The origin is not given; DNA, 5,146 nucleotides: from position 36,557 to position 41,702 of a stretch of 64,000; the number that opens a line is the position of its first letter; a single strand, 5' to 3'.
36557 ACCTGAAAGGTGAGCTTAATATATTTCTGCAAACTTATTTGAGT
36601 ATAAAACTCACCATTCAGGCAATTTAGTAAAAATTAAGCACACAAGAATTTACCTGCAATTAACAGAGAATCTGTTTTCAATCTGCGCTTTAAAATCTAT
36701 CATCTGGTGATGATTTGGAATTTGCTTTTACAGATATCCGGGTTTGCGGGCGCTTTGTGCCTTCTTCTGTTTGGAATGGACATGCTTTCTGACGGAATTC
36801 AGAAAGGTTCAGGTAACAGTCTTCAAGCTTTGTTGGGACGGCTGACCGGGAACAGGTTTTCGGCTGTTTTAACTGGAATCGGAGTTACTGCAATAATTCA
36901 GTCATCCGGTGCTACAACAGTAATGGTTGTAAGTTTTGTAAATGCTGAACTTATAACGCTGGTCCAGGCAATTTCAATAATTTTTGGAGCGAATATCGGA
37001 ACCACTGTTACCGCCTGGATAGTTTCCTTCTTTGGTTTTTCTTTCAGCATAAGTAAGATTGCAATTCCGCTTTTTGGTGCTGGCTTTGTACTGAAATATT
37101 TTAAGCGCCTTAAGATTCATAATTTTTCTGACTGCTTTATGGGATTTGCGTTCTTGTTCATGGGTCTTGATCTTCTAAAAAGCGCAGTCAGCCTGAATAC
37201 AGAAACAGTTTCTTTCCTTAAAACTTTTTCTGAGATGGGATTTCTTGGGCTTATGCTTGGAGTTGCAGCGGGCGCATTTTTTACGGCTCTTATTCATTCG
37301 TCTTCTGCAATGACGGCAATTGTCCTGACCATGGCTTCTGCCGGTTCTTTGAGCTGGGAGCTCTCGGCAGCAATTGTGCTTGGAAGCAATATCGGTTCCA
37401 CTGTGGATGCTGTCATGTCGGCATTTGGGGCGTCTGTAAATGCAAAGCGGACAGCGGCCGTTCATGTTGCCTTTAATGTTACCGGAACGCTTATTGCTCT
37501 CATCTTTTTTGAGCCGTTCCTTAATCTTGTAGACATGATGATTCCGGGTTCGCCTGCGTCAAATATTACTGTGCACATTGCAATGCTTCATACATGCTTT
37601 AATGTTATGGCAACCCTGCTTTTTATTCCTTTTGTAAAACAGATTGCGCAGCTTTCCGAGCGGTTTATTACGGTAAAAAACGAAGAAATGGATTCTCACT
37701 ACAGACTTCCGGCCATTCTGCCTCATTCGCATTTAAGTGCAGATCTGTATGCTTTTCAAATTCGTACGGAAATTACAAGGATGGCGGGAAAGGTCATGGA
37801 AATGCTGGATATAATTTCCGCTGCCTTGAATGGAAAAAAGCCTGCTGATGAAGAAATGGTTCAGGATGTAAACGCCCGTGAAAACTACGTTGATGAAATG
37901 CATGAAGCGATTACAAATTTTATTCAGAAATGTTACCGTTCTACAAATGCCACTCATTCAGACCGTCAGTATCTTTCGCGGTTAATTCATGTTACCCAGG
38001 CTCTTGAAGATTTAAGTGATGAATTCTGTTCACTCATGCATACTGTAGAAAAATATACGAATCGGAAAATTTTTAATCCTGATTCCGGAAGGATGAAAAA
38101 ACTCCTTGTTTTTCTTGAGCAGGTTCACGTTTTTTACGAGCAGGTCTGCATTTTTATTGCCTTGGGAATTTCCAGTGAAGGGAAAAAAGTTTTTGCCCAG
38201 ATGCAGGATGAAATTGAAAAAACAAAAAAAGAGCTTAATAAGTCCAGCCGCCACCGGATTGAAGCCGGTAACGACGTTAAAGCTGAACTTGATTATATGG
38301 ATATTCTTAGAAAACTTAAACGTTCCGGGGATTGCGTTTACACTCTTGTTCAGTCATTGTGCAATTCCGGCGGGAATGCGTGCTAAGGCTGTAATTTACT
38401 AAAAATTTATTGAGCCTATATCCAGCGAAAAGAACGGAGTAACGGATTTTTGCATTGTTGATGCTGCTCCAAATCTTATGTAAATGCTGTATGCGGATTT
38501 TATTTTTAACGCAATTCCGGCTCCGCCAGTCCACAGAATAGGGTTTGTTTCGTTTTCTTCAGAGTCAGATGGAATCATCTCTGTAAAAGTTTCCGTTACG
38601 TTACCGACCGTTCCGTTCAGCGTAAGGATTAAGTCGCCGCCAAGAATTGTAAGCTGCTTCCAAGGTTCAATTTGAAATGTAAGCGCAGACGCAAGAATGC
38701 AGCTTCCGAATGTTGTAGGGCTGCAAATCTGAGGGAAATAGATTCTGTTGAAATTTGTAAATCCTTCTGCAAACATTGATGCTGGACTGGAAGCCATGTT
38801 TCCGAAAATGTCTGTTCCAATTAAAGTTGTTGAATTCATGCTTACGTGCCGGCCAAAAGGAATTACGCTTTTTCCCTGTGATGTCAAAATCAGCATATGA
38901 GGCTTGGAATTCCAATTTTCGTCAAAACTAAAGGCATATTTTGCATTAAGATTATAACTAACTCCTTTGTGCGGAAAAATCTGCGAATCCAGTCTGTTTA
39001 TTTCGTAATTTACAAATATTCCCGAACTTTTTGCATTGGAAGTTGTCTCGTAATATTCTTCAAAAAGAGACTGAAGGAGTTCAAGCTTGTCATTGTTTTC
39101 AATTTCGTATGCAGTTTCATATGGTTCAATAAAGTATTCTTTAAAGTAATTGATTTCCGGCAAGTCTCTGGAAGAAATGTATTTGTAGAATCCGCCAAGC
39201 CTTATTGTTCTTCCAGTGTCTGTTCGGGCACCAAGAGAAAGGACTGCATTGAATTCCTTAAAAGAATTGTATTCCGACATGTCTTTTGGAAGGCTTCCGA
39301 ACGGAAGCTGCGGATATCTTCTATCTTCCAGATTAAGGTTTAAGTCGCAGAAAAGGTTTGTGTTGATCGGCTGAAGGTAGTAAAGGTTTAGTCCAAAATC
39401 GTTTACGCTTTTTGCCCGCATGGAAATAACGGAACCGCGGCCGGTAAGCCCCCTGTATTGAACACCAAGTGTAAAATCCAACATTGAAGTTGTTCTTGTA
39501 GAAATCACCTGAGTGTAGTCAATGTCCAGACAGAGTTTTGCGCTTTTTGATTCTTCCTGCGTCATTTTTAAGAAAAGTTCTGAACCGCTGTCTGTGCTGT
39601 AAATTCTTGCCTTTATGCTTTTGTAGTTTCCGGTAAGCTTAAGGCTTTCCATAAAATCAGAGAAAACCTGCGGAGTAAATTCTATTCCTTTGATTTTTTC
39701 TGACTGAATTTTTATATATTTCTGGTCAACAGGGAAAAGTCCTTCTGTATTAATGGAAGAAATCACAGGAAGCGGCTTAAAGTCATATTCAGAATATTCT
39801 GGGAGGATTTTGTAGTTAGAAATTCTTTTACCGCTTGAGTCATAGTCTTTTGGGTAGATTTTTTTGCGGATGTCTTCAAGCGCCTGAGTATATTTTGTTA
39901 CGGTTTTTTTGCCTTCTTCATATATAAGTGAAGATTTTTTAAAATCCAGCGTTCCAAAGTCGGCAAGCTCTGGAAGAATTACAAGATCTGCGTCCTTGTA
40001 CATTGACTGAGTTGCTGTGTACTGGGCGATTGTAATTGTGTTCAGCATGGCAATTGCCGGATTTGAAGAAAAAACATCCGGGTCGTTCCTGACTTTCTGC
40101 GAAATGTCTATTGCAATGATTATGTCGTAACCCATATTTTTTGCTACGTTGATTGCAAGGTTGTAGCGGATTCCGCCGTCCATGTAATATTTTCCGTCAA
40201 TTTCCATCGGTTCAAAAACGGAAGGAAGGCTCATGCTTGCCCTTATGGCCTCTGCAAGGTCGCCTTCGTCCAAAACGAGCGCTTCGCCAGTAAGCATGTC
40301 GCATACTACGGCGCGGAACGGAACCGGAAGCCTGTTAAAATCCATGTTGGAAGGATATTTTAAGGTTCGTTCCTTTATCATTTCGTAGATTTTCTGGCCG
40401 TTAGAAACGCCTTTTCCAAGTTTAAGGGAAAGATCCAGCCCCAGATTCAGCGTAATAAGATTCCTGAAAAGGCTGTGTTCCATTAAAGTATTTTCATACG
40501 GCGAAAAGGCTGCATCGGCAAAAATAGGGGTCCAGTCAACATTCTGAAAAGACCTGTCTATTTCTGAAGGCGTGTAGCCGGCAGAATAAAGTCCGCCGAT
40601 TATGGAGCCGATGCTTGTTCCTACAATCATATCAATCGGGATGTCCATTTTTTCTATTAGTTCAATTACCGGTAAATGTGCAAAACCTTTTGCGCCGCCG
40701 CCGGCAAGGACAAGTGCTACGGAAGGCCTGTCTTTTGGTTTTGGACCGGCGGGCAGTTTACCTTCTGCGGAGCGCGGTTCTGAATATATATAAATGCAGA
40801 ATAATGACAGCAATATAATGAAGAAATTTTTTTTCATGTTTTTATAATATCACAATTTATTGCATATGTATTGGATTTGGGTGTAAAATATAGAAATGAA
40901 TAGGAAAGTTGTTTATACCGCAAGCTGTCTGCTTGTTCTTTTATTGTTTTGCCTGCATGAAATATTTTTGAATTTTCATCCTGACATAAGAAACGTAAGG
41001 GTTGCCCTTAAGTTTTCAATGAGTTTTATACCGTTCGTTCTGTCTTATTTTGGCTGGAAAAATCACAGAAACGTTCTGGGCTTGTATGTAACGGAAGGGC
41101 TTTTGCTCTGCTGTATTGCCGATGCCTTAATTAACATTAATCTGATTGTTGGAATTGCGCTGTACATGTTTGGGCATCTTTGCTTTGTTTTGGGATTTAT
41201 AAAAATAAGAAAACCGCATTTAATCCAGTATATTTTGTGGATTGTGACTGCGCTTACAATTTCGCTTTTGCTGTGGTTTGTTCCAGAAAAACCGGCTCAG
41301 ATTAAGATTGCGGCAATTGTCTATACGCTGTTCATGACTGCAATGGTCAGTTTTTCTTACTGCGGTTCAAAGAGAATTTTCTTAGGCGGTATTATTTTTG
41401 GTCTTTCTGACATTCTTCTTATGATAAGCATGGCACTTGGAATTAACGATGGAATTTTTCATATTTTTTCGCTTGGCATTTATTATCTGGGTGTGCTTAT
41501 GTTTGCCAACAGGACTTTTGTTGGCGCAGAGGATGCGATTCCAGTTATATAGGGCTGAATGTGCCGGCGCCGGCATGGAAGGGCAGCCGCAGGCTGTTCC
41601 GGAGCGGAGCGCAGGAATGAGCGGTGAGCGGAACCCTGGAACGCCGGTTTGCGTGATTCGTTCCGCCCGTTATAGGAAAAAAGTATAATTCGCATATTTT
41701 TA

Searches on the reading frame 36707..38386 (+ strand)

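Call 48: search_protein_families(library=pfam, proteins=[window:36707-38386:+], max_evalue=1e-8)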
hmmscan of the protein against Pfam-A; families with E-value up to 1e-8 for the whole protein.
window:36707-38386:+ (559 aa): 2 families
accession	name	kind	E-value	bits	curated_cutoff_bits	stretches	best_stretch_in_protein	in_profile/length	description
PF02690.20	Na_Pi_cotrans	-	2.3e-56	190.1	29.1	2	19-158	1-136/137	Na+/Pi-cotransporter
PF01895.24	PhoU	-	8.2e-09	36.2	23.5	0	356-442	1-84/89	PhoU domain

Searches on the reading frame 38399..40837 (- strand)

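Call 48: search_protein_families(library=pfam, proteins=[window:38399-40837:-], max_evalue=1e-8)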
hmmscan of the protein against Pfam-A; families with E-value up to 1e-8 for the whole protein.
window:38399-40837:- (812 aa): 1 family
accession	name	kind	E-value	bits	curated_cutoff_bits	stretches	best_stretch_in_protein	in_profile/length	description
PF01734.28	Patatin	-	2e-30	106.8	27.7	1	42-232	1-190/191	Patatin-like phospholipase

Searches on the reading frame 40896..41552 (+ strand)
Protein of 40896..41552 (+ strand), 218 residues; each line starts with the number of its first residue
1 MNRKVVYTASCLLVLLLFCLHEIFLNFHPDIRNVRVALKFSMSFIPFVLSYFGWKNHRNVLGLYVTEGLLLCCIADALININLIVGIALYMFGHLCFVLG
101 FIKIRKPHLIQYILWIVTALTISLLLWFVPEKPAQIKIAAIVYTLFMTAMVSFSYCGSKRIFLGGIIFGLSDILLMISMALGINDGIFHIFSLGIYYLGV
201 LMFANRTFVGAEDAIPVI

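Call 48: search_protein_families(library=pfam, proteins=[window:40896-41552:+], max_evalue=1e-8)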
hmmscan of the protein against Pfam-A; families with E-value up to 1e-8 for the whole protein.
window:40896-41552:+ (218 aa): 1 family
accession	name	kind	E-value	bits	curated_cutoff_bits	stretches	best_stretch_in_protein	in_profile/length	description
PF07947.19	YhhN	-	9.1e-14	52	25.6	1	47-204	11-179/182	YhhN family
